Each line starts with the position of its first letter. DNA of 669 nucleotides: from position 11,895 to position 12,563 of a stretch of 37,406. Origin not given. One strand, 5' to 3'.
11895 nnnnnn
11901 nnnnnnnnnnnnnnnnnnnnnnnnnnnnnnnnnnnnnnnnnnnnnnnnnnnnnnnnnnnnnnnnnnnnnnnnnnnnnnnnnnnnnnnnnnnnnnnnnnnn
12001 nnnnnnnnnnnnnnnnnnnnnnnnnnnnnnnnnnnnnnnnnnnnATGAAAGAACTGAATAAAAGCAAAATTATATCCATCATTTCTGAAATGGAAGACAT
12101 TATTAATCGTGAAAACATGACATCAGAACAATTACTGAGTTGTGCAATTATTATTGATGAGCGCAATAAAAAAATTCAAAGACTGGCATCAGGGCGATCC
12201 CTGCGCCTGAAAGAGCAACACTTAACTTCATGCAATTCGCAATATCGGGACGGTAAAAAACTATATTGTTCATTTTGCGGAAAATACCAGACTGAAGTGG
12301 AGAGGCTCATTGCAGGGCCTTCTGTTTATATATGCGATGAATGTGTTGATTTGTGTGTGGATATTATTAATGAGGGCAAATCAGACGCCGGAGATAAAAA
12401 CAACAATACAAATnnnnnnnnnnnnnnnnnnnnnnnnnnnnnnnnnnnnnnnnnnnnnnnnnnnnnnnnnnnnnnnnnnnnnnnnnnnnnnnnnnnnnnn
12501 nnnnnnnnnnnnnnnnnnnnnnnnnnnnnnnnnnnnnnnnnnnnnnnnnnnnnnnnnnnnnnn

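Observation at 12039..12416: Prophage-encoded stand-alone ClpX zinc-binding domain fused to an unknown N-terminal domain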

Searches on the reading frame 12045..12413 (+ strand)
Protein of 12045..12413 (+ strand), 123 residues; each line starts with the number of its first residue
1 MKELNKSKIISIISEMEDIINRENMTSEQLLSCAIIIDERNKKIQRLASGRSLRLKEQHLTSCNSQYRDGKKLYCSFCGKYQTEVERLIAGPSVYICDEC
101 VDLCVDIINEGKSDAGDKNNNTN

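Call 4: search_protein_families(library=pfam, proteins=[window:12045-12413:+], max_evalue=1)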
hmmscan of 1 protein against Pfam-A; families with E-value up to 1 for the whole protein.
window:12045-12413:+ (123 aa): 3 families
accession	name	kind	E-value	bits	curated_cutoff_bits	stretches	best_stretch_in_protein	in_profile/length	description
PF06689.19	zf-C4_ClpX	-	2e-19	69.7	27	1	74-110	2-39/39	ClpX C4-type zinc finger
PF16164.10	VWA_N2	-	0.006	17.1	27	1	45-91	7-53/79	VWA N-terminal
PF03117.19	Herpes_UL49_1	-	0.051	13.3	25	1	56-90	142-172/245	UL49 family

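Call 5: search_protein_families(library=phrogs, proteins=[window:12045-12413:+], max_evalue=1)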
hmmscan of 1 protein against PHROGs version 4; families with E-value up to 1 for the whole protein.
window:12045-12413:+ (123 aa): 11 families
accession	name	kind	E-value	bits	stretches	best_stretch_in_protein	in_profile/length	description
phrog_6797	-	unknown function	8.1e-23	81.7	1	1-114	5-105/107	-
phrog_12435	-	other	1.1e-12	48.8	1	71-110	4-43/65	protease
phrog_5259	-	unknown function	4.3e-06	27.4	1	74-111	12-52/70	-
phrog_3680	-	unknown function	0.00064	20.7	1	66-112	13-59/99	-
phrog_20296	-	unknown function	0.002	19.3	1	74-120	6-55/121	-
phrog_11386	-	unknown function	0.0092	17.1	1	6-45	15-54/69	-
phrog_54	-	other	0.066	14.5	1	48-101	8-61/75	DksA-like zinc-finger protein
phrog_5602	-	unknown function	0.11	13.2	1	58-101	4-49/60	-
phrog_16564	-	unknown function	0.18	12.6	1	35-85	72-121/154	-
phrog_6108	-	unknown function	0.48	11.4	1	11-34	23-46/54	-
phrog_4681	-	moron, auxiliary metabolic gene and host takeover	0.71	10.8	1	70-106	51-81/87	antitoxin from a toxin-antitoxin system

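Call 6: search_protein_families(library=ncbifam, proteins=[window:12045-12413:+], max_evalue=1)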
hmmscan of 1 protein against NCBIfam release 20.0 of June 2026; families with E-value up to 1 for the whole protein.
window:12045-12413:+ (123 aa): 2 families
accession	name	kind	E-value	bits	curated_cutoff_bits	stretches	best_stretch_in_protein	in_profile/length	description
NF003745.1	PRK05342.1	equivalog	1.1e-13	50.9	359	1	71-116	4-49/418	ATP-dependent Clp protease ATP-binding subunit ClpX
TIGR00382.1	clpX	equivalog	1.4e-13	50.6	370.75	1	70-115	6-51/414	ATP-dependent protease ATP-binding subunit ClpX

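Call 7: search_protein_families(library=padloc, proteins=[window:12045-12413:+], max_evalue=1)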
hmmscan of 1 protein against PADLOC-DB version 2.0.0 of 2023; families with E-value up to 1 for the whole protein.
window:12045-12413:+ (123 aa): 0 families

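Call 9: search_dna_similar(query=window:12045-12413:+, collection=phages, mode=protein, max_rows=40, max_evalue=0.001)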
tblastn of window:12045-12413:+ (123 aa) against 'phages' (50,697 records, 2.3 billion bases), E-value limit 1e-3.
Records with a match: 45; places in all: 45; records where one place covers at least 80% of the query: 0.
Best place of each record, by identity: 60-80% 12; <60% 33.
By first word of the organism name: Bacteriophage 11; Pseudomonas 10; Escherichia 9; Acinetobacter 2; Enterococcus 2; Agrobacterium 2; Listeria 2; Caulobacter 2; Bacillus 2; Staphylococcus 2; and 1 more.
By host as written in the record: - 17; Pseudomonas aeruginosa 3; Escherichia coli K88 2; Escherichia coli C600 2; Agrobacterium tumefaciens C58 2; Listeria monocytogenes 2; Caulobacter crescentus CB15 2; Bacillus megaterium str. ATCC 43725 2; and 11 more.
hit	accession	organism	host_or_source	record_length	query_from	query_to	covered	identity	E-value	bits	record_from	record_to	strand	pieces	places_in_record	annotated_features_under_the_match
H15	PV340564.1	Escherichia phage PhiR44_2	Escherichia coli C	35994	23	119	79%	40.8%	6e-15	75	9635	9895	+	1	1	hypothetical protein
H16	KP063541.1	Escherichia phage P88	Escherichia coli K88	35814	23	119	79%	39.8%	7e-14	72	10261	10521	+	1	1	carboxylate-amine ligase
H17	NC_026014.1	Escherichia phage P88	Escherichia coli K88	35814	23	119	79%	39.8%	7e-14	72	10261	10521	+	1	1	carboxylate--amine ligase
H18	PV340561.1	Escherichia phage PhiR41_1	Escherichia coli str. K-12 substr. ...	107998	23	108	70%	39.1%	3e-8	56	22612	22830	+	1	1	hypothetical protein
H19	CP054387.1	Escherichia phage CMS-2020a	Escherichia coli strain SCU-175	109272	23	108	70%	39.1%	3e-8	56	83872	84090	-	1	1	record has no annotation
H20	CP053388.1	Escherichia phage CMS-2020a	Escherichia coli strain SCU-107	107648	23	108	70%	39.1%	4e-8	56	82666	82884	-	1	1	record has no annotation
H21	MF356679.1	Escherichia phage D6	Escherichia coli C600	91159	23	110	72%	37.5%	5e-10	61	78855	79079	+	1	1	hypothetical protein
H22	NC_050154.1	Escherichia phage D6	Escherichia coli C600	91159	23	110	72%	37.5%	5e-10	61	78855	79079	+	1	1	carboxylate--amine ligase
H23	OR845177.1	Escherichia phage EC22.5-2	Escherichia coli ATCC 25922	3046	52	110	48%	54.8%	4e-15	75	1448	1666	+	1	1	record has no annotation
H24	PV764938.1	Sinorhizobium phage Phosso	Sinohrizobium meliloti NRRL L-50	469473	71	116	37%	60.9%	2e-12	68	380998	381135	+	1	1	ATP-dependent Clp protease ATP-binding subunit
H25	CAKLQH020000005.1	Acinetobacter phage MD-2021a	not known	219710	65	117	43%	51.9%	2e-10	62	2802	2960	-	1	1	clpX: ATP-dependent specificity component of ClpP serine protease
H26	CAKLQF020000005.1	Acinetobacter phage MD-2021a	not known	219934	65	117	43%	51.9%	2e-10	62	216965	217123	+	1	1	clpX: ATP-dependent specificity component of ClpP serine protease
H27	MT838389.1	Bacteriophage sp.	human fecal samples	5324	68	110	35%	61.4%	5e-10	61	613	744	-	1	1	record has no annotation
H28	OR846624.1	Enterococcus phage Efs 1-1-1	Enterococcus faecalis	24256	75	114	33%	62.5%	4e-10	61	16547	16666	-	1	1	record has no annotation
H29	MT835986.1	Bacteriophage sp.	human fecal samples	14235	72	121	41%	50.0%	4e-7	53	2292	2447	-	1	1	record has no annotation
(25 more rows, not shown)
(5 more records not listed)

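Call 10: get_annotated_region(hit=H17, flank=4000)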
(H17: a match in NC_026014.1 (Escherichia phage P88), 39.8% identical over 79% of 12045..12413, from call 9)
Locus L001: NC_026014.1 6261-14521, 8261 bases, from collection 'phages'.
description: Enterobacteria phage P88, complete genome.
organism: Escherichia phage P88 (NCBI taxid 1567486)
taxonomy: Viruses; Duplodnaviria; Heunggongvirae; Uroviricota; Caudoviricetes; Peduoviridae; Xuanwuvirus; Xuanwuvirus P88
host: Escherichia coli K88; source: -; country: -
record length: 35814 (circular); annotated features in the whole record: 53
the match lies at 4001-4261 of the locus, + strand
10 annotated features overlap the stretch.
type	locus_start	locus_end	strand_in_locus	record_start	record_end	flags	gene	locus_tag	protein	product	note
CDS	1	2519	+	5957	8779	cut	-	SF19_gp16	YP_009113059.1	replication endonuclease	-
CDS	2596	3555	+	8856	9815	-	-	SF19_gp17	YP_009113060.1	plasmid segregation protein ParM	-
CDS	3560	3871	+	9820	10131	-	-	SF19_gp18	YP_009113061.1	partition protein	recombinase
CDS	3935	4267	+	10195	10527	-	-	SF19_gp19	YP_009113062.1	carboxylate--amine ligase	ATP-dependent Clp protease ATP-binding subunit ClpX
CDS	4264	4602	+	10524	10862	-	-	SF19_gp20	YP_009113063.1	hypothetical protein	-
CDS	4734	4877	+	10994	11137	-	-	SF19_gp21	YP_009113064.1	hypothetical protein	-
CDS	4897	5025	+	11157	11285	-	-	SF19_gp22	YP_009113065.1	hypothetical protein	-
CDS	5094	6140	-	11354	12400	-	-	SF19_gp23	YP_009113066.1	portal protein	PBSX family phage portal protein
CDS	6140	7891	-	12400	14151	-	-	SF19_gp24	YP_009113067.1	terminase large subunit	-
CDS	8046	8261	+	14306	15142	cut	-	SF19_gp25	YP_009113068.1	head maturation protease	-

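Call 12: find_homologous_proteins(query=window:12045-12413:+, max_evalue=0.001)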
Query window:12045-12413:+ (123 aa): 968 proteins with E <= 0.001 among 985 candidates; the best 120 are listed.
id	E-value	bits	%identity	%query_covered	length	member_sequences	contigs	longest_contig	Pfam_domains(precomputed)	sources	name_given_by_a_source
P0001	3.2e-72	258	98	100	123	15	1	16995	PF06689.20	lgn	-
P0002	5.8e-72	257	98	100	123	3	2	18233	PF06689.20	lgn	-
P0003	1.3e-52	195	76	100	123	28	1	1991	PF06689.20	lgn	-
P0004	5.9e-49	183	86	80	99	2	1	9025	PF06689.20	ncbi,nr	ncbi:hypothetical protein FHD46_19995 [Escherichia coli]|nr:hypothetical protein [Escherichia coli]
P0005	3.9e-26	109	55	47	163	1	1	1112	PF06689.20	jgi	jgi:hypothetical protein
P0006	8.6e-25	105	65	35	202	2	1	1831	PF06689.20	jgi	-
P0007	1.4e-24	104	56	39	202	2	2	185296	PF06689.20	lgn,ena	-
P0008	6.2e-24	102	62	34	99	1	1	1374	PF06689.20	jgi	jgi:ATP-dependent protease Clp ATPase subunit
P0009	2.6e-23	100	60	35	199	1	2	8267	PF06689.20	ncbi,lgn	-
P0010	5.8e-23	99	55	42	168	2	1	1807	PF06689.20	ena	-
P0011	1.3e-22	98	65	35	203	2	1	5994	PF06689.20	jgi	-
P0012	2.2e-22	97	71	28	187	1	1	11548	PF06689.20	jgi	jgi:hypothetical protein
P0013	2.7e-22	97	58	44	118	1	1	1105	PF06689.20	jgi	jgi:ATP-dependent protease Clp ATPase subunit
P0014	2.5e-21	94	56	32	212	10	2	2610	PF06689.20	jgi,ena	-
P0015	2.9e-21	94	65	33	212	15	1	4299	PF06689.20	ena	-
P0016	2.9e-20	90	69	34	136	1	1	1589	PF06689.20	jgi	jgi:ATP-dependent protease Clp ATPase subunit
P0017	9.8e-20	89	62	32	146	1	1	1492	PF06689.20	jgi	jgi:ATP-dependent protease Clp ATPase subunit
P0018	1.4e-18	85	46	57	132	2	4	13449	PF06689.20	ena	-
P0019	6.5e-18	83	43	89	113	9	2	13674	PF06689.20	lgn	-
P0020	1.1e-17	82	71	33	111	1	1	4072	PF06689.20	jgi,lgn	jgi:ATP-dependent protease Clp ATPase subunit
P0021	5.1e-17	80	72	29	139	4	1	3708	PF06689.20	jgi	-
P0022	7.3e-17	79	65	28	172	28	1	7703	PF06689.20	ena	-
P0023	5.5e-16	77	55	36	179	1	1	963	PF06689.20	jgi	jgi:hypothetical protein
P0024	5.9e-16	76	69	24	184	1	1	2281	PF06689.20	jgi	jgi:hypothetical protein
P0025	1.5e-15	75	74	42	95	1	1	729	PF06689.20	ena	-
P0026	1.5e-15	75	77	39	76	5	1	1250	PF06689.20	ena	-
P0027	1.9e-15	75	73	40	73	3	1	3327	PF06689.20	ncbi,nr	ncbi:MAG: ATP-dependent Clp protease ATP-binding subunit ClpX, partial [Xanthomonadales bacterium]|n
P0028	2.4e-15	74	66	46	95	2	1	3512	PF06689.20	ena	-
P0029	6.2e-15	73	62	47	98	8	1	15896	PF06689.20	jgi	jgi:ATP-dependent Clp protease ATP-binding subunit ClpX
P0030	7.3e-15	73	61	52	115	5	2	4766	PF06689.20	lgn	-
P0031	7.3e-15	73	77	39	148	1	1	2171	PF06689.20,PF00004.36,PF01078.28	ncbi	ncbi:MAG: ClpX C4-type zinc finger protein, partial [bacterium]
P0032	8.3e-15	73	73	41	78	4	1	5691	PF06689.20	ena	-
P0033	8.4e-15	73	75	39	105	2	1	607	PF06689.20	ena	-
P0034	8.9e-15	73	71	40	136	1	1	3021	PF06689.20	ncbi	ncbi:MAG: ClpX C4-type zinc finger protein, partial [Lysobacterales bacterium]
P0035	9.1e-15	73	67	44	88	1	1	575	PF06689.20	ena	-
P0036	1.0e-14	72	77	39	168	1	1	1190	PF07724.21,PF06689.20,PF00004.36,PF07728.21,PF01078.28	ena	-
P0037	1.0e-14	72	85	33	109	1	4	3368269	PF06689.20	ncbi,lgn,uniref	ncbi:hypothetical protein I3679_015475 [Proteus mirabilis]|uniref:ClpX-type ZB domain-containing pro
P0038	1.1e-14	72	71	41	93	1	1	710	PF06689.20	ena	-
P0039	1.1e-14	72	68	43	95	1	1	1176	PF06689.20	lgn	-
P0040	1.1e-14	72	70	41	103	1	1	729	PF06689.20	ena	-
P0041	1.2e-14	72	76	37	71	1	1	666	PF06689.20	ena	-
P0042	1.2e-14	72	81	34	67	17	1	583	PF06689.20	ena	-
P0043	1.2e-14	72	75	39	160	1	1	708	PF06689.20,PF00004.36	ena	-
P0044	1.4e-14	72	66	26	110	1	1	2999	PF06689.20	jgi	jgi:ATP-dependent protease Clp ATPase subunit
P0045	1.5e-14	72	75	39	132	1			PF06689.20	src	-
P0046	1.5e-14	72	64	46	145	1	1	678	PF04452.20,PF06689.20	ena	-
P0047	1.5e-14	72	69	42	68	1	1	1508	PF06689.20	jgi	jgi:ATP-dependent Clp protease ATP-binding subunit ClpX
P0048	1.6e-14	72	83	33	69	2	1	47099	PF06689.20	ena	-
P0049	1.6e-14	72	57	54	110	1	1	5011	PF06689.20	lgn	-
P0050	1.6e-14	72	77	39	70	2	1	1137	PF06689.20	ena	-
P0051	1.6e-14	72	64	28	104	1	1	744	PF06689.20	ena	-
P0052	1.7e-14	72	63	46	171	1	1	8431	PF07724.21,PF06689.20,PF00004.36,PF05496.19,PF07728.21,PF01078.28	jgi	jgi:ATP-dependent Clp protease ATP-binding subunit ClpX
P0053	1.7e-14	72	67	45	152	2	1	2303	PF07724.21,PF06689.20,PF00004.36,PF05496.19,PF07728.21,PF01078.28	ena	-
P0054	1.8e-14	72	83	33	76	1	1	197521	PF06689.20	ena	-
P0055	1.9e-14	72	69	42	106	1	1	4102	PF06689.20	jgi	-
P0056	2.0e-14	71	78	37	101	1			PF06689.20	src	-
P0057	2.1e-14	71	76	37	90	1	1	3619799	PF06689.20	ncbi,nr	ncbi:hypothetical protein HAALTHF_36240n [Vreelandella aquamarina]|nr:hypothetical protein HAALTHF_3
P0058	2.1e-14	71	62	43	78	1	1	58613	PF06689.20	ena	-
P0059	2.2e-14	71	68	38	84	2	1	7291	PF06689.20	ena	-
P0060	2.2e-14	71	83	33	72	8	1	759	PF06689.20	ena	-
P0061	2.2e-14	71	74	37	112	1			PF06689.20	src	-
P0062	2.3e-14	71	67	41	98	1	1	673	PF06689.20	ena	-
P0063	2.3e-14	71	69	26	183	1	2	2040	PF06689.20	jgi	-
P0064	2.3e-14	71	81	35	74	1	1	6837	PF06689.20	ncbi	-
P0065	2.3e-14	71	81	34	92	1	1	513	PF06689.20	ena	-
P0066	2.4e-14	71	69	42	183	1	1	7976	PF07724.21,PF06689.20,PF00004.36,PF05496.19,PF01078.28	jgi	-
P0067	2.4e-14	71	81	34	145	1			PF06689.20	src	-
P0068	2.5e-14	71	68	42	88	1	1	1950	PF06689.20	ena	-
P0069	2.6e-14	71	63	46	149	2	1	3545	PF07724.21,PF06689.20,PF00004.36,PF01078.28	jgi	jgi:ATP-dependent Clp protease ATP-binding subunit ClpX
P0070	2.8e-14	71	74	38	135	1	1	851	PF06689.20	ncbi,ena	-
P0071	2.8e-14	71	83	33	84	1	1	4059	PF06689.20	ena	-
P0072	2.8e-14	71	69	44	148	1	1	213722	PF06689.20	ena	-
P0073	2.9e-14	71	58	46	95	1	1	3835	PF06689.20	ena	-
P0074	3.0e-14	71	72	38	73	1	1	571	PF06689.20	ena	-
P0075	3.0e-14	71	78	37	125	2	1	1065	PF06689.20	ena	-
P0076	3.1e-14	71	71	41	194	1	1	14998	PF06689.20,PF01078.28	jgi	jgi:endopeptidase Clp ATP-binding regulatory subunit ClpX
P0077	3.1e-14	71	68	42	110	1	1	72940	PF06689.20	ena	-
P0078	3.1e-14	71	83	33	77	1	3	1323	PF06689.20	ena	-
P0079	3.2e-14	71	83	34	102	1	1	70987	PF06689.20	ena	-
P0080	3.2e-14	71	69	26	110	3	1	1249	PF06689.20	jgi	jgi:ATP-dependent protease Clp ATPase subunit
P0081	3.2e-14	71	69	42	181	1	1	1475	PF07724.21,PF06689.20,PF00004.36,PF05496.19,PF07728.21,PF01078.28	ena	-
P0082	3.3e-14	71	83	33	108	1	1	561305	PF06689.20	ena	-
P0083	3.3e-14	71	69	44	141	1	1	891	PF12399.15,PF06689.20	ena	-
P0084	3.4e-14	71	83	33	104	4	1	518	PF06689.20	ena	-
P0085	3.5e-14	71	53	58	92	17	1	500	PF06689.20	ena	-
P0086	3.6e-14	71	83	33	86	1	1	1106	PF06689.20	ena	-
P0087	3.6e-14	71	71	41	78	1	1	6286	PF06689.20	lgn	-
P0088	3.8e-14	71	59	33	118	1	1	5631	PF06689.20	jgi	jgi:ATP-dependent protease Clp ATPase subunit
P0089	3.9e-14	71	81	34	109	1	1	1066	PF06689.20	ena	-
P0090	3.9e-14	71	83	33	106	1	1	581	PF06689.20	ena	-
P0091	4.0e-14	71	73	40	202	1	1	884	PF07724.21,PF06689.20,PF00004.36,PF13401.13,PF05496.19,PF07728.21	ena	-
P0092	4.0e-14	70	83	33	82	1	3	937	PF06689.20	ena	-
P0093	4.0e-14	70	83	33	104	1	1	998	PF06689.20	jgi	jgi:ATP-dependent Clp protease ATP-binding subunit ClpX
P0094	4.1e-14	70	76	40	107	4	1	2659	PF06689.20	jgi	-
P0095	4.1e-14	70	70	41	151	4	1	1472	PF06689.20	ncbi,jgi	-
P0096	4.2e-14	70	83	33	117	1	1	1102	PF06689.20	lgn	-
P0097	4.4e-14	70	69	42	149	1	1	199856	PF06689.20,PF00004.36,PF01078.28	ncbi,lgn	-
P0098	4.4e-14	70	69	41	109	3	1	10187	PF06689.20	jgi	jgi:ATP-dependent Clp protease ATP-binding subunit ClpX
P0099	4.6e-14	70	83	33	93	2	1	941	PF06689.20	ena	-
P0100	4.6e-14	70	78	37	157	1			PF06689.20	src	-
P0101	4.7e-14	70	64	46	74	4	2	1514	PF06689.20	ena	-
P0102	4.8e-14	70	69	42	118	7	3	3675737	PF06689.20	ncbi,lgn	-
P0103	5.0e-14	70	81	34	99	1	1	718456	PF06689.20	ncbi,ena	-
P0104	5.0e-14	70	67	41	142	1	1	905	PF06689.20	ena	-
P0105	5.1e-14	70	74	38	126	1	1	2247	PF06689.20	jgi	jgi:ATP-dependent Clp protease ATP-binding subunit ClpX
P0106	5.1e-14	70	69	42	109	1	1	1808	PF06689.20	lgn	-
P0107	5.2e-14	70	81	34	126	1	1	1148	PF00533.34,PF06689.20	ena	-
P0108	5.2e-14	70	70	43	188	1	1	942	PF07724.21,PF06689.20,PF00004.36,PF13401.13,PF01078.28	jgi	jgi:ATP-dependent Clp protease ATP-binding subunit ClpX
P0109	5.3e-14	70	80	36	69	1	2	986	PF06689.20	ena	-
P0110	5.4e-14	70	83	33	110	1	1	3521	PF06689.20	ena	-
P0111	5.4e-14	70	66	43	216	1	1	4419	PF20066.6,PF06689.20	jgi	jgi:hypothetical protein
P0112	5.5e-14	70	83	33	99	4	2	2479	PF06689.20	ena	-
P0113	5.9e-14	70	79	34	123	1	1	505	PF06689.20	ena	-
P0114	6.0e-14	70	83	33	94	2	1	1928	PF06689.20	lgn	-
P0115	6.1e-14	70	69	44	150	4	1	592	PF06689.20,PF01078.28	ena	-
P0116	6.1e-14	70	78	37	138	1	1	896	PF06689.20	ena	-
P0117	6.2e-14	70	66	41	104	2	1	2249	PF06689.20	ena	-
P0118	6.2e-14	70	69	42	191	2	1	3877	PF07724.21,PF06689.20,PF00004.36,PF13401.13,PF05496.19,PF07728.21,PF01078.28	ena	-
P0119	6.4e-14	70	60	48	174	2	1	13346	PF07724.21,PF06689.20,PF00004.36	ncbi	-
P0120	6.4e-14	70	60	35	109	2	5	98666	PF06689.20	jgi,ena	jgi:ATP-dependent protease Clp ATPase subunit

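Call 15: find_encoding_contigs(protein=P0001, flank=8000, max_places=4)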
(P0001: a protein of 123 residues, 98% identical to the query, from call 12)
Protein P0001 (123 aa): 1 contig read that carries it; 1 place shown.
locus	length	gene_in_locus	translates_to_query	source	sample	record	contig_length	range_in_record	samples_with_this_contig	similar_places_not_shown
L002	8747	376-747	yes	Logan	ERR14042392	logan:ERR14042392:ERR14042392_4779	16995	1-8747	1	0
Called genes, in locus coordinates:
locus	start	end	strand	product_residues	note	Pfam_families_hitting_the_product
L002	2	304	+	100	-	?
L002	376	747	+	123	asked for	PF06689:zf-C4_ClpX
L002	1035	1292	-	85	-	PF04606:Ogr_Delta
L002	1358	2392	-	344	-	PF04860:Phage_portal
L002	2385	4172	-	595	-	PF06056:Terminase_5, PF03237:Terminase_6N, PF17289:Terminase_6C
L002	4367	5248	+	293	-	PF05929:Phage_GPO_N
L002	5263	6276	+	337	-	PF05125:Phage_cap_P2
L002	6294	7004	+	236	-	PF05944:Phage_term_smal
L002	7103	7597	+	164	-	PF05926:Phage_GPL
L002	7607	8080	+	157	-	PF06891:P2_Phage_GpR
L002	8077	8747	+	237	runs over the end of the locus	PF05069:Phage_tail_S (faint)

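Call 19: get_annotated_region(hit=H22, flank=4000)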
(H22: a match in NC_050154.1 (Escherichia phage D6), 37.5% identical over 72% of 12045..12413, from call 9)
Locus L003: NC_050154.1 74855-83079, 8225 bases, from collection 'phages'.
description: Escherichia phage D6, complete genome.
organism: Escherichia phage D6 (NCBI taxid 2014434)
taxonomy: Viruses; Duplodnaviria; Heunggongvirae; Uroviricota; Caudoviricetes
host: Escherichia coli C600; source: -; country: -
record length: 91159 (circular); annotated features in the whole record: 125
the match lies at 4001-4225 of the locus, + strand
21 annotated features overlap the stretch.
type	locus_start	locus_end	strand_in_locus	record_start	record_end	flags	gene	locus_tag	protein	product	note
CDS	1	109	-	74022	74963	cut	-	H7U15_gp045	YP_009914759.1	anti-repressor Ant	orf82 protein; similar to Rha/Roi/KilA protein phage oP27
CDS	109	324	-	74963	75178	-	-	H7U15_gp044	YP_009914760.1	host cell division inhibitor Icd-like protein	similar to P1 gene icd; orf83 protein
CDS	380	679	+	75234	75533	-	-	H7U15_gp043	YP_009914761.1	hypothetical protein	orf84 protein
CDS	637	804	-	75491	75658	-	-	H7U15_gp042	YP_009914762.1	hypothetical protein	orf85 protein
CDS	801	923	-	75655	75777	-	-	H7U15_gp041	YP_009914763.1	hypothetical protein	orf86 protein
CDS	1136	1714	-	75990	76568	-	-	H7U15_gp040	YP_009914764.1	Ref-like RecA filament endonuclease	similar to P1 gene ref; orf87 protein; recombination enhancement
CDS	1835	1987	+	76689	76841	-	-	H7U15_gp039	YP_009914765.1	hypothetical protein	orf88 protein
CDS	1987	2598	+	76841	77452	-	-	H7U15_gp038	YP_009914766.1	DUF4406 domain-containing protein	orf89 protein; similar to N-term half gp57 of phage N15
CDS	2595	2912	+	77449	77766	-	-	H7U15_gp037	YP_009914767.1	hypothetical protein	orf90 protein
CDS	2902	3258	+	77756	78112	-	-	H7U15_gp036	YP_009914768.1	hypothetical protein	orf91 protein; similar to mEpX2_029 protein of phage mEpX2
CDS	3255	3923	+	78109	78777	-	-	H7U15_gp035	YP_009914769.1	ead/Ea22-like family protein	orf92 protein; similar to gp41 of phage ES18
CDS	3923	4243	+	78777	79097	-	-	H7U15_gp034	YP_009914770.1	carboxylate--amine ligase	orf93 protein; similar to phage gP88 protein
CDS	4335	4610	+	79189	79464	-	-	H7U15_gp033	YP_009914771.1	DUF4752 family protein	orf94 protein; similar to SPN1S_0050 protein of phage SPN1S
CDS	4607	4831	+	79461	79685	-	-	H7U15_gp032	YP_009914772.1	hypothetical protein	orf95 protein; similar to gp47 phage oV10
CDS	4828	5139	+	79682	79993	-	-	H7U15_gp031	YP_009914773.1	hypothetical protein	orf96 protein; similar to mEp213_045 protein phage mEp213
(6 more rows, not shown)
